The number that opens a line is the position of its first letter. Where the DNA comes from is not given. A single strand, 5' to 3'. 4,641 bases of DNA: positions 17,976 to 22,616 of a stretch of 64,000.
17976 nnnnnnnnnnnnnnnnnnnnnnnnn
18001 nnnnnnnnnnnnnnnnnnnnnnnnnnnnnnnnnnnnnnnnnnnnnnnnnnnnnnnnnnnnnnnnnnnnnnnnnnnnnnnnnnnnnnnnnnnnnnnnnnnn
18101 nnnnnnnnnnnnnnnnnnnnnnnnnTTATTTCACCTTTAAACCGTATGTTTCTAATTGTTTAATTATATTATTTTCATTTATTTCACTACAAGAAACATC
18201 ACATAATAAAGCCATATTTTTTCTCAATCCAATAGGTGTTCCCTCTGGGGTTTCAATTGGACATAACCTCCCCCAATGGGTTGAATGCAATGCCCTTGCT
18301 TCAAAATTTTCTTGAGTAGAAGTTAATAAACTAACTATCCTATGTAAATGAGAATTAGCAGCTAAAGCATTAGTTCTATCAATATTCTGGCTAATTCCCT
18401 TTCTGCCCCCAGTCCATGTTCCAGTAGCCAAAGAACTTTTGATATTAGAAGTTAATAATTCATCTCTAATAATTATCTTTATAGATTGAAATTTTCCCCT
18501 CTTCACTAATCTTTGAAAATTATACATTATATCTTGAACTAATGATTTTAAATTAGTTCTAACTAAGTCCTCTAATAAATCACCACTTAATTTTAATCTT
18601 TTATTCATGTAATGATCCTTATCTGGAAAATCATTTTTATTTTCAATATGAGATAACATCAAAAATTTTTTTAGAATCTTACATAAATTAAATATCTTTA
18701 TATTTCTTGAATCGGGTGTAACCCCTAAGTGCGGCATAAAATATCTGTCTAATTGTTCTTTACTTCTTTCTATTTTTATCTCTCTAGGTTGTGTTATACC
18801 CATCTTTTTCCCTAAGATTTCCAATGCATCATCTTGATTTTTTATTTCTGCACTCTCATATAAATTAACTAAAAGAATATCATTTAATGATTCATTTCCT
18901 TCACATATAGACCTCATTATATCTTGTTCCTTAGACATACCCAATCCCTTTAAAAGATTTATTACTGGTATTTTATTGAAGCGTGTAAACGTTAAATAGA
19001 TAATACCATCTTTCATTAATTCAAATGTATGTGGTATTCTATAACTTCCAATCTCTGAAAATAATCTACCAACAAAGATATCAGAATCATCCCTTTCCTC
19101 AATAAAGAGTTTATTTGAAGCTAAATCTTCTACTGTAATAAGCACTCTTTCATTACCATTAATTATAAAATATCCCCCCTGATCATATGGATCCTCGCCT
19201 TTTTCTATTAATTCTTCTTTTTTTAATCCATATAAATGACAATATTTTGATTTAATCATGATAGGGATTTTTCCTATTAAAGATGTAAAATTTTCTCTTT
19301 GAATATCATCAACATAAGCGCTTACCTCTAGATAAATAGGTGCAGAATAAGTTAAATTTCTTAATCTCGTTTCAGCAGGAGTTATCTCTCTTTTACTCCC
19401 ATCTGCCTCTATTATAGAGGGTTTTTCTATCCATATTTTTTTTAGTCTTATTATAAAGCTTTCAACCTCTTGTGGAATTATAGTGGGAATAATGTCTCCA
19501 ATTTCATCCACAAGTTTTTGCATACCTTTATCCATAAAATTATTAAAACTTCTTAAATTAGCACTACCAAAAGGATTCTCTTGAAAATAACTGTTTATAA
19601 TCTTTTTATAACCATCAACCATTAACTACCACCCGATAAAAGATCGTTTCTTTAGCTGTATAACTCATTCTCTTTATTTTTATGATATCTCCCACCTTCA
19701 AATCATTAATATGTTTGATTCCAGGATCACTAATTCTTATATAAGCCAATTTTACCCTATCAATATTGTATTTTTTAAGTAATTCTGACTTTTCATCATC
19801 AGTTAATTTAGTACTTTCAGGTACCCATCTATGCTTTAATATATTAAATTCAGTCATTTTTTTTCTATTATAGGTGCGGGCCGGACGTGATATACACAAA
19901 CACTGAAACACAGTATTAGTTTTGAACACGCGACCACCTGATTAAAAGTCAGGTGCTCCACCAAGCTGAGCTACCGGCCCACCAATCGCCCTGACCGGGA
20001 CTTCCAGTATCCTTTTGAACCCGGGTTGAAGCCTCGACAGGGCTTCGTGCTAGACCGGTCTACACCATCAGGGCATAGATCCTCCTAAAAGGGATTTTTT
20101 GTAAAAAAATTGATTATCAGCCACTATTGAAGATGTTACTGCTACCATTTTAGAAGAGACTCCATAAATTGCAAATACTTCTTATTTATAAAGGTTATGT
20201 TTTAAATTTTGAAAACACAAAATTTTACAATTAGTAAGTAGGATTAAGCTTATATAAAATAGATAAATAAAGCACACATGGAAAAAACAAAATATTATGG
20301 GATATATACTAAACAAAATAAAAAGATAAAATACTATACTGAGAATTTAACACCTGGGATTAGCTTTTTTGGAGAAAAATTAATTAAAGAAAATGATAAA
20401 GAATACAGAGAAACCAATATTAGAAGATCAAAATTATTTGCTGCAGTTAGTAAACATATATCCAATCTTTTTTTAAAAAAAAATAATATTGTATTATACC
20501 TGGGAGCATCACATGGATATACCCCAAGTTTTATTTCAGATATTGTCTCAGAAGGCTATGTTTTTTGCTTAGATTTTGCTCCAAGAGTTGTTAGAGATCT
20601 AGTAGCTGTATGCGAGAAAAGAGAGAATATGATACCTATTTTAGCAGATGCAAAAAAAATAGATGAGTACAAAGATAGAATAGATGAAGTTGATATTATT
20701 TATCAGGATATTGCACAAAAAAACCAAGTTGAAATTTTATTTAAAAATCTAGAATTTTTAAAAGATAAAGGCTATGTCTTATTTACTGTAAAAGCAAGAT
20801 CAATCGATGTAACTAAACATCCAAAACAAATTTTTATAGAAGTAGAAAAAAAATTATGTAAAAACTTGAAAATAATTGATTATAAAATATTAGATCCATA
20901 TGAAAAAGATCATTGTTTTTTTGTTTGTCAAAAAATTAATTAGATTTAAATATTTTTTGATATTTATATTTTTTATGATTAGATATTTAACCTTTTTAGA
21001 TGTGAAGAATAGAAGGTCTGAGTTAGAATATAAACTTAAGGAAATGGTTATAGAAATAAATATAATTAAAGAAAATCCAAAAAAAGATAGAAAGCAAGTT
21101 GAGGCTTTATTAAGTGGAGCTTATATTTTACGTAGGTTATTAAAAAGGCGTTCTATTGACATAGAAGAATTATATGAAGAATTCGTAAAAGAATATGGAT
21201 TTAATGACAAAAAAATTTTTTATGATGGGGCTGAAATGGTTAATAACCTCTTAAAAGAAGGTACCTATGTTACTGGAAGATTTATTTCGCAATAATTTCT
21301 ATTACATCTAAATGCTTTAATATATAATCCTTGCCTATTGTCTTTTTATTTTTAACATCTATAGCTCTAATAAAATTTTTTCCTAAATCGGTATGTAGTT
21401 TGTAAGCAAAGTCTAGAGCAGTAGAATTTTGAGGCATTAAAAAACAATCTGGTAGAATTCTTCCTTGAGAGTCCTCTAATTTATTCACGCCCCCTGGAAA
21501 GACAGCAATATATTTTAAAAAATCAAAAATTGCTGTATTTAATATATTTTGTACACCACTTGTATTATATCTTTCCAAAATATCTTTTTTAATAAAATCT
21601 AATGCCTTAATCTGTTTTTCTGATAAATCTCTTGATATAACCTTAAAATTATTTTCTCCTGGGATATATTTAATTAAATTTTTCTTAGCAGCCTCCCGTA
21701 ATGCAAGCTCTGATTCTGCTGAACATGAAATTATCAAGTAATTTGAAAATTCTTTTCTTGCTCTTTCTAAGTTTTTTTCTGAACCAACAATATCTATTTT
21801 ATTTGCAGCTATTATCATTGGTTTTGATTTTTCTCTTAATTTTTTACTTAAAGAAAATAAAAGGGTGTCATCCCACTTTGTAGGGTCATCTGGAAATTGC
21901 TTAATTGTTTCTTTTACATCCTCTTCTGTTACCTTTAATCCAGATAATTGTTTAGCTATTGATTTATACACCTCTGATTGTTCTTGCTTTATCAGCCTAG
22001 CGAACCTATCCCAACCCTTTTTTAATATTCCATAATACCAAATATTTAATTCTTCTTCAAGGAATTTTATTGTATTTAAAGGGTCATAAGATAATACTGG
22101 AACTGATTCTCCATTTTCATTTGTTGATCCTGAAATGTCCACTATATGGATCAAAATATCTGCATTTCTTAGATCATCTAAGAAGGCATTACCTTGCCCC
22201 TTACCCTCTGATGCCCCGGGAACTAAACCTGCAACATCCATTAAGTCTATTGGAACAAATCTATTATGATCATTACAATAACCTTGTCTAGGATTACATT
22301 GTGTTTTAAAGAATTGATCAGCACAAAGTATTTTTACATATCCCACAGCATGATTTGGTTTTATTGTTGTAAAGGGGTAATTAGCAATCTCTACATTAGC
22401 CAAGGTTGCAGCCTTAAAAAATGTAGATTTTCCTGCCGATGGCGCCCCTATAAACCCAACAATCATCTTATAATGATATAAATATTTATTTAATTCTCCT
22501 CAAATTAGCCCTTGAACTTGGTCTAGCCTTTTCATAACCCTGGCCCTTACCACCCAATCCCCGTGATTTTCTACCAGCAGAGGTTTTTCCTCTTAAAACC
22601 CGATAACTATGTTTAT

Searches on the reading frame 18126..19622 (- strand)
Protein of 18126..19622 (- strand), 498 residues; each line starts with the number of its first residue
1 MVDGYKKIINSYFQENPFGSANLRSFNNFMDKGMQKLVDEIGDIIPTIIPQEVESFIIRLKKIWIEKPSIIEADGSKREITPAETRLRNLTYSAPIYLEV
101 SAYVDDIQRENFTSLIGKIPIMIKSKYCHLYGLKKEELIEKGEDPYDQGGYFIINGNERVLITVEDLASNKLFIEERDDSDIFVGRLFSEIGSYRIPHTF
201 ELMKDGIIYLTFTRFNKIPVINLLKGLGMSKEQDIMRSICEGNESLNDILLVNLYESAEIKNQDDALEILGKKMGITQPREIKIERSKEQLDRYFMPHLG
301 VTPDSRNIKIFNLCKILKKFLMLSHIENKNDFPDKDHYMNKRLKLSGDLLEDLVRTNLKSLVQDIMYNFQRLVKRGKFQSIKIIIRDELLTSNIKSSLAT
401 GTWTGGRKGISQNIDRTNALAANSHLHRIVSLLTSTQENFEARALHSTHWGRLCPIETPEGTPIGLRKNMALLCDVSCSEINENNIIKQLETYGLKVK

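Call 30: search_protein_families(library=pfam, proteins=[window:18126-19622:-], max_evalue=0.00001)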
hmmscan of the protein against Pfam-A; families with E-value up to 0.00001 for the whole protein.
window:18126-19622:- (498 aa): 3 families
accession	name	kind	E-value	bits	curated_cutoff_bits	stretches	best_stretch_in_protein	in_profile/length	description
PF04563.20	RNA_pol_Rpb2_1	-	1.2e-48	165.8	28.2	1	21-389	5-200/203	RNA polymerase beta subunit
PF04565.21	RNA_pol_Rpb2_3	-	1e-22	80.5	21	1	412-476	1-68/68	RNA polymerase Rpb2, domain 3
PF04561.19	RNA_pol_Rpb2_2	-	1e-19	71.4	21.7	1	191-344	25-190/190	RNA polymerase Rpb2, domain 2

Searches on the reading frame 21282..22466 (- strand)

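Call 30: search_protein_families(library=pfam, proteins=[window:21282-22466:-], max_evalue=0.00001)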
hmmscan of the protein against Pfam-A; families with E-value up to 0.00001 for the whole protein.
window:21282-22466:- (394 aa): 4 families
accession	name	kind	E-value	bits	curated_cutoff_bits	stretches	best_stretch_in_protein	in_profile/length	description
PF08438.16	YGR210-like_G4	-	6.2e-31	107.5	24.7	1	220-324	1-105/108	Obg-like GTPase YGR210-like, G4 motif-containing domain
PF01926.29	MMR_HSR1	-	4.2e-16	59.5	21.9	1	3-114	2-89/113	50S ribosome-binding GTPase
PF02824.27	TGS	-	3.7e-10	40.1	22.2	1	344-392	13-59/60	TGS domain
PF02421.24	FeoB_N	-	1.4e-06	28.3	27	0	3-38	3-38/156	Ferrous iron transport protein B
